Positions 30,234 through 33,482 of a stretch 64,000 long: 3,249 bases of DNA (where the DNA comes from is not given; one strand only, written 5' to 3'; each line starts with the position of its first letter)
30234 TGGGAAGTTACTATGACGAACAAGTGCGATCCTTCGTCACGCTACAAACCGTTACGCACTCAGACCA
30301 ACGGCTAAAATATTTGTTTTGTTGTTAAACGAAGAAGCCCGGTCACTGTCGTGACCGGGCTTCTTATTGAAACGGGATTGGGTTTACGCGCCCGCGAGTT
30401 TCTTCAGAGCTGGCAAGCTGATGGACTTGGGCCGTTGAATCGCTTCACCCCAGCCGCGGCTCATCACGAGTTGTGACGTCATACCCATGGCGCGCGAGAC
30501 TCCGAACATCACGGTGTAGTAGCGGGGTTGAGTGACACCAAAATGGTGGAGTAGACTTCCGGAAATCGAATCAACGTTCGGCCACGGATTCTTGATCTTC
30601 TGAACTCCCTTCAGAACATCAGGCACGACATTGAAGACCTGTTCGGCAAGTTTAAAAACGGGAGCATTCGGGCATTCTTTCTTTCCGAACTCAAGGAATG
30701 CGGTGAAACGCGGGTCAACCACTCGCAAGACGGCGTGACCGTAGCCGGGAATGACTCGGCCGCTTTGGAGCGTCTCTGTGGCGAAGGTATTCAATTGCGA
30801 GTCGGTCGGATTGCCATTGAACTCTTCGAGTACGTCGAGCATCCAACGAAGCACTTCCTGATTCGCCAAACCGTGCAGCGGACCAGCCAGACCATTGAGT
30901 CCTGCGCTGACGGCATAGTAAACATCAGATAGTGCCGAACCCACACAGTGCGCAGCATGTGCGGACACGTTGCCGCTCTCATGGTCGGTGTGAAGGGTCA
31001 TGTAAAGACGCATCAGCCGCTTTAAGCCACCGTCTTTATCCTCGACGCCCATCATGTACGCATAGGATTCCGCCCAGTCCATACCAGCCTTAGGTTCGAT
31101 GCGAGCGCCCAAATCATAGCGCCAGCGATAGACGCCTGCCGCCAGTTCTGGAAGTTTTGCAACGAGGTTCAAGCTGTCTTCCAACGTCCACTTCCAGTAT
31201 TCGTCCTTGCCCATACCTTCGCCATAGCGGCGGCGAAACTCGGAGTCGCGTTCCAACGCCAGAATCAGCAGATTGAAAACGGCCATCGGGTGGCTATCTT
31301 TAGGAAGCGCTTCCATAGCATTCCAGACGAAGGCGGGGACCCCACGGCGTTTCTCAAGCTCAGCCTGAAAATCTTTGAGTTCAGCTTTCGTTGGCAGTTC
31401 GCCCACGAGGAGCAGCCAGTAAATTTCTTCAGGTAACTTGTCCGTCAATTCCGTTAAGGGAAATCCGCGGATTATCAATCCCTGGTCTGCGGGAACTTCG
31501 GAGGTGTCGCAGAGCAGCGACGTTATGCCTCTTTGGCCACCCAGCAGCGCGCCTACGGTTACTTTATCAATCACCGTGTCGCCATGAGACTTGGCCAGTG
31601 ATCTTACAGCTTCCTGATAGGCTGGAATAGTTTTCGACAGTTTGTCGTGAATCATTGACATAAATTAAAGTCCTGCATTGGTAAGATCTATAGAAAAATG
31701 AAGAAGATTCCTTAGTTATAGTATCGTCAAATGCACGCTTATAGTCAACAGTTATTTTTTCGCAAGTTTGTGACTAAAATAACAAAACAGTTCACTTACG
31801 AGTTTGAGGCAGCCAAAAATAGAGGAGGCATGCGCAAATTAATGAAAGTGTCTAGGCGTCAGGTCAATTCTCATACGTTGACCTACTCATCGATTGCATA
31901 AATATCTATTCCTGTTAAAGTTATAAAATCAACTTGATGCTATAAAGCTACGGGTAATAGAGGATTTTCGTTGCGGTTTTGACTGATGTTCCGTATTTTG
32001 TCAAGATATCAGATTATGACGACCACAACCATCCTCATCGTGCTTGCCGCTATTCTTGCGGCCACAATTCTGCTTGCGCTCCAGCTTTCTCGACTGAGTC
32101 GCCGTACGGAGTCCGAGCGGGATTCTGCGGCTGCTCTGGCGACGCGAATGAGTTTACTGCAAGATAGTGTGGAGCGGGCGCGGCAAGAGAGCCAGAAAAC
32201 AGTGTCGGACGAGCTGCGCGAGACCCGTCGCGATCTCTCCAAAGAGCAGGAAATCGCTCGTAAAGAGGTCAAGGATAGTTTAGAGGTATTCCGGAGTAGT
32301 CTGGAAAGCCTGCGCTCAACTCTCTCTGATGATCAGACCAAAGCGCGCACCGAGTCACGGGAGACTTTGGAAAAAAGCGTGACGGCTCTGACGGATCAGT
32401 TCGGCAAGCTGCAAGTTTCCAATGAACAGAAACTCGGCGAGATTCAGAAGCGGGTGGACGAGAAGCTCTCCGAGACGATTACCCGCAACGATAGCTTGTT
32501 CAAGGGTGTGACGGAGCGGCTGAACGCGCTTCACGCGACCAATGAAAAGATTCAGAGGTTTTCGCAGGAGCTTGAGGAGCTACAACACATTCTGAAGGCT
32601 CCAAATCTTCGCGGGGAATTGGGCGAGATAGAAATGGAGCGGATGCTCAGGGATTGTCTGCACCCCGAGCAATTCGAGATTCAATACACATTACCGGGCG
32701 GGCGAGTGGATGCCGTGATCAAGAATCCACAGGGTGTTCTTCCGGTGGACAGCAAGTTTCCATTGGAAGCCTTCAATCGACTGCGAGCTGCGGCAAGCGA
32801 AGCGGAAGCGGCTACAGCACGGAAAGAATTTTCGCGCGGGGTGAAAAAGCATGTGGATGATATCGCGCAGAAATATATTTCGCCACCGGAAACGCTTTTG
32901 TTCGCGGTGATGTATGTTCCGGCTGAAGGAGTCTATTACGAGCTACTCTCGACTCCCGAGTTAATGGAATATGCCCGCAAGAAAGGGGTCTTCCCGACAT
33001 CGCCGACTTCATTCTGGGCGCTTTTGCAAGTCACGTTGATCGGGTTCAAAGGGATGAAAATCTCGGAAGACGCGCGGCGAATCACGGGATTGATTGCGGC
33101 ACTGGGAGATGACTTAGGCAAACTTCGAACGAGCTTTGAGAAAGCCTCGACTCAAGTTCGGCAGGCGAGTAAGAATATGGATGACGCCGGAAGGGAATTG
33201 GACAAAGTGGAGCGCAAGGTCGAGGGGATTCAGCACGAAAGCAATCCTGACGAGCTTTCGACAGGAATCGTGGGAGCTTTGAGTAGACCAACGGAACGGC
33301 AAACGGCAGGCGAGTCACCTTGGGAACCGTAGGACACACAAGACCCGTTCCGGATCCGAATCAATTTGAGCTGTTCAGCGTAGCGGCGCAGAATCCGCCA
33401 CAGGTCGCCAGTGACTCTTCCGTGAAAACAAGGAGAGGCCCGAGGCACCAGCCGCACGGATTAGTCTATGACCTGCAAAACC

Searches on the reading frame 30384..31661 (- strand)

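Call 47: search_protein_families(library=pfam, proteins=[window:30384-31661:-])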
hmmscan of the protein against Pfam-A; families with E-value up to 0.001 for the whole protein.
window:30384-31661:- (425 aa): 1 family
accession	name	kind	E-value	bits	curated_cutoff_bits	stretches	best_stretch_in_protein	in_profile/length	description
PF00285.26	Citrate_synt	-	7e-91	305.4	27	1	43-412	2-357/357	Citrate synthase, C-terminal domain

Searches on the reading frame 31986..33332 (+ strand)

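Call 47: search_protein_families(library=pfam, proteins=[window:31986-33332:+])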
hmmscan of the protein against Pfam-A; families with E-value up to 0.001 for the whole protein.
window:31986-33332:+ (448 aa): 1 family
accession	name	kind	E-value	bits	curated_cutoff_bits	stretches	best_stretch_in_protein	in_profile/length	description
PF02646.22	RmuC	-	6.3e-58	196.6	26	1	148-416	1-282/291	RmuC family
